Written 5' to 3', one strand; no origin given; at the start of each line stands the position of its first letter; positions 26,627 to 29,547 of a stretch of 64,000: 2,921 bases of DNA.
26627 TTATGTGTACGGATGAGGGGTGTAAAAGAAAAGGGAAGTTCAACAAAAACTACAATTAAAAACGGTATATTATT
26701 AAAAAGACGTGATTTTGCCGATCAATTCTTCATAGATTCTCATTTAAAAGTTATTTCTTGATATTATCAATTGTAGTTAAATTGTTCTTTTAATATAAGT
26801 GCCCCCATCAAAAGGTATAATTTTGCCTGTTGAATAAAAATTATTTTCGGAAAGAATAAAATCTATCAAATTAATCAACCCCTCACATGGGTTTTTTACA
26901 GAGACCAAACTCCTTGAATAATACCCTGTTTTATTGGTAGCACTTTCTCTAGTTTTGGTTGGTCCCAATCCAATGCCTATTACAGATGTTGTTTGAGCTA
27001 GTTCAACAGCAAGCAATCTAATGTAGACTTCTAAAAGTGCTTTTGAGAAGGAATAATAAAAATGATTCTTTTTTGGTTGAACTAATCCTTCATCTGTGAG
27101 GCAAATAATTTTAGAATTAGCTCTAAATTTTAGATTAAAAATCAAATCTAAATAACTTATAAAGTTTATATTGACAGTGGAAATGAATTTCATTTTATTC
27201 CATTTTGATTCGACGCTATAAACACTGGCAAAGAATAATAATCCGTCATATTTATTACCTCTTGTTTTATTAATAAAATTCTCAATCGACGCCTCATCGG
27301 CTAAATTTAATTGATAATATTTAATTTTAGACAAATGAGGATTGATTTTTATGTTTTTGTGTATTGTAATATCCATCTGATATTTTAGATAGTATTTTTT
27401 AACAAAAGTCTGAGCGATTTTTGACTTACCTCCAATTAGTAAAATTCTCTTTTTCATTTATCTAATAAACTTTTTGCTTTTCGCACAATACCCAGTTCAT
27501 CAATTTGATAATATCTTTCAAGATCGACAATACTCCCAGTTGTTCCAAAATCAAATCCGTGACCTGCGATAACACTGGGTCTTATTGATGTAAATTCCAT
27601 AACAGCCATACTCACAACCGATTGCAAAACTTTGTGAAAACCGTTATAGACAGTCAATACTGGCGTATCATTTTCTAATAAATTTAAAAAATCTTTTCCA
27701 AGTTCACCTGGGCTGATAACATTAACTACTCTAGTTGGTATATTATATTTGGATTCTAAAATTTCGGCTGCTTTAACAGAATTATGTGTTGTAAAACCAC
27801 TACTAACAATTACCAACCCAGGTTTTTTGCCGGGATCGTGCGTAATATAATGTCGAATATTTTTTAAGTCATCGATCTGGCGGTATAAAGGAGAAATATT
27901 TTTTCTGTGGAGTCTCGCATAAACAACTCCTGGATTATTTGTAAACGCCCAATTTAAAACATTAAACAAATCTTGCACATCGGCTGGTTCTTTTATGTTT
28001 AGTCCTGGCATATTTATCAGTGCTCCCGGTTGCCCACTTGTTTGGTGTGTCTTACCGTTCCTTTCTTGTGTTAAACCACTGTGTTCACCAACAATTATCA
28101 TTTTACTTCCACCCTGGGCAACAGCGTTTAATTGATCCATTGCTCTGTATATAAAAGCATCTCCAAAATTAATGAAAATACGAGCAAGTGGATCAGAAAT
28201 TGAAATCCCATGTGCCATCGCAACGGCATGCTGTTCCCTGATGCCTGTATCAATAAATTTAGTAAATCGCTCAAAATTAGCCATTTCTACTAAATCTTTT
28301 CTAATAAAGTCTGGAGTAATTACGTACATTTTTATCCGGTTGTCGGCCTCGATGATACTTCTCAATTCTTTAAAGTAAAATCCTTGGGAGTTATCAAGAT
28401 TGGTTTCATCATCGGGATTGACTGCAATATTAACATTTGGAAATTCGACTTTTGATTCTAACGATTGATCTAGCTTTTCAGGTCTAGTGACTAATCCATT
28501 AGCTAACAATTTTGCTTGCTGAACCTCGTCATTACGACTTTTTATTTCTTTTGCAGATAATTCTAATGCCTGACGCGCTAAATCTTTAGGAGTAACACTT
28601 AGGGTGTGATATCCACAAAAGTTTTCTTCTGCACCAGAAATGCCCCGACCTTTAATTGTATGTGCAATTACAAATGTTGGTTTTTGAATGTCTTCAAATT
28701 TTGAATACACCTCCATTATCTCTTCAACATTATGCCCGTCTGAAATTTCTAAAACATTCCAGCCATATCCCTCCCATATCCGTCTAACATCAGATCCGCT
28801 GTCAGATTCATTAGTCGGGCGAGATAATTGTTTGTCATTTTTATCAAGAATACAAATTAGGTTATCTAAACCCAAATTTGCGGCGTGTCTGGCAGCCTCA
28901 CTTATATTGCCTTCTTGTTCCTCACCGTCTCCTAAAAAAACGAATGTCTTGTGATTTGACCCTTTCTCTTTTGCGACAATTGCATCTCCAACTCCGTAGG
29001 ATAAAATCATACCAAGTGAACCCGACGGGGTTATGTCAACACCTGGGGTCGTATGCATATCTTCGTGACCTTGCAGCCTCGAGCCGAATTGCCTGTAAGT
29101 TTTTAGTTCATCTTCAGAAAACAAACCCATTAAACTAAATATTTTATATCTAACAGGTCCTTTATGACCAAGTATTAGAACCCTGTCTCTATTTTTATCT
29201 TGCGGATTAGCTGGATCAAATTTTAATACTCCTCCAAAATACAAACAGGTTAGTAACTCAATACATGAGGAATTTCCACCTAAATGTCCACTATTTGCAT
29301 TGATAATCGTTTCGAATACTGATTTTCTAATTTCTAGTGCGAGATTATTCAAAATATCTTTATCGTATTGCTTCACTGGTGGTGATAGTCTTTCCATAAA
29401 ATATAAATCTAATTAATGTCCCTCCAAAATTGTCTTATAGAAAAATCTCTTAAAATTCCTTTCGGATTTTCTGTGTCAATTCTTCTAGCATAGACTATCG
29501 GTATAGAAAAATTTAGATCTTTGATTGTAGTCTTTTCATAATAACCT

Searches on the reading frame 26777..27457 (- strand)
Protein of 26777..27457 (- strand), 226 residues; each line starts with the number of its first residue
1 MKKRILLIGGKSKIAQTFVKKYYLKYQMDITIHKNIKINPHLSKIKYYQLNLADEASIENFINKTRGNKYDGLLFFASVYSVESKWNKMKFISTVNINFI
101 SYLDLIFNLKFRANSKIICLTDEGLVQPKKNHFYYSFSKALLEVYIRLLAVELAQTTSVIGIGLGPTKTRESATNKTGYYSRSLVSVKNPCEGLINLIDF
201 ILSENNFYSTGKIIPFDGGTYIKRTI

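Call 72: search_protein_families(library=pfam, proteins=[window:26777-27457:-], max_evalue=0.0001)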
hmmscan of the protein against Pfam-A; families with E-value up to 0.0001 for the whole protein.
window:26777-27457:- (226 aa): 2 families
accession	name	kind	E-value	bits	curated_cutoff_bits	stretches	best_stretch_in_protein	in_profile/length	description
PF13561.12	adh_short_C2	-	8.1e-08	32.6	27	1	46-219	46-234/236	Enoyl-(Acyl carrier protein) reductase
PF00106.31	adh_short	-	1.5e-06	28.3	26.6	1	15-173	17-188/195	short chain dehydrogenase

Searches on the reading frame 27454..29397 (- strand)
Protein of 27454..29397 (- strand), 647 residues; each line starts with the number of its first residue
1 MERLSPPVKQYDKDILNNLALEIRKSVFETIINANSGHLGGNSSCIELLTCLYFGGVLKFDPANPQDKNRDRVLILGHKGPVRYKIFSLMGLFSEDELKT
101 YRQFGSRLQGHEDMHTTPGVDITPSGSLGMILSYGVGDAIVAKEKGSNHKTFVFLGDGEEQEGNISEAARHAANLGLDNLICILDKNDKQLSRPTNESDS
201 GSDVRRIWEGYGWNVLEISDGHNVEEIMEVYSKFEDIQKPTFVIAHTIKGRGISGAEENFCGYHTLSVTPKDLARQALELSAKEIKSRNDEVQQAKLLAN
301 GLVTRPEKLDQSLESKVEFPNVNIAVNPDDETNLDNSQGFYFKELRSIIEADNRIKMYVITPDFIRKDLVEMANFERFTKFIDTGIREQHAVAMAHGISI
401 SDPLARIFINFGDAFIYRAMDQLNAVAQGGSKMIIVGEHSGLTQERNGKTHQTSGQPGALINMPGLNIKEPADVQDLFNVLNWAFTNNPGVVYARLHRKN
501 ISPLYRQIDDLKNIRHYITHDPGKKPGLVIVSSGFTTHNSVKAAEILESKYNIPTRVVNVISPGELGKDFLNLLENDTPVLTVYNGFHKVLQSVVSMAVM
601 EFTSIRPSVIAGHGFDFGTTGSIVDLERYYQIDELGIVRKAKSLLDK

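Call 72: search_protein_families(library=pfam, proteins=[window:27454-29397:-], max_evalue=0.0001)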
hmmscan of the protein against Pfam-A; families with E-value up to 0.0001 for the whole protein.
window:27454-29397:- (647 aa): 4 families
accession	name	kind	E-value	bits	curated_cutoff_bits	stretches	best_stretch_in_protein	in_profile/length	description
PF00456.26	Transketolase_N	-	2.8e-37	128.9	22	1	20-272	6-267/334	Transketolase, thiamine diphosphate binding domain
PF02779.29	Transket_pyr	-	4.2e-17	62.8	27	1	369-501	35-172/174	Transketolase, pyrimidine binding domain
PF13292.11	DXP_synthase_N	-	8.5e-11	42.1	21.2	1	8-193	10-177/274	1-deoxy-D-xylulose-5-phosphate synthase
PF02780.25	Transketolase_C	-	2.9e-06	27.6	25.9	1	526-634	10-121/124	Transketolase, C-terminal domain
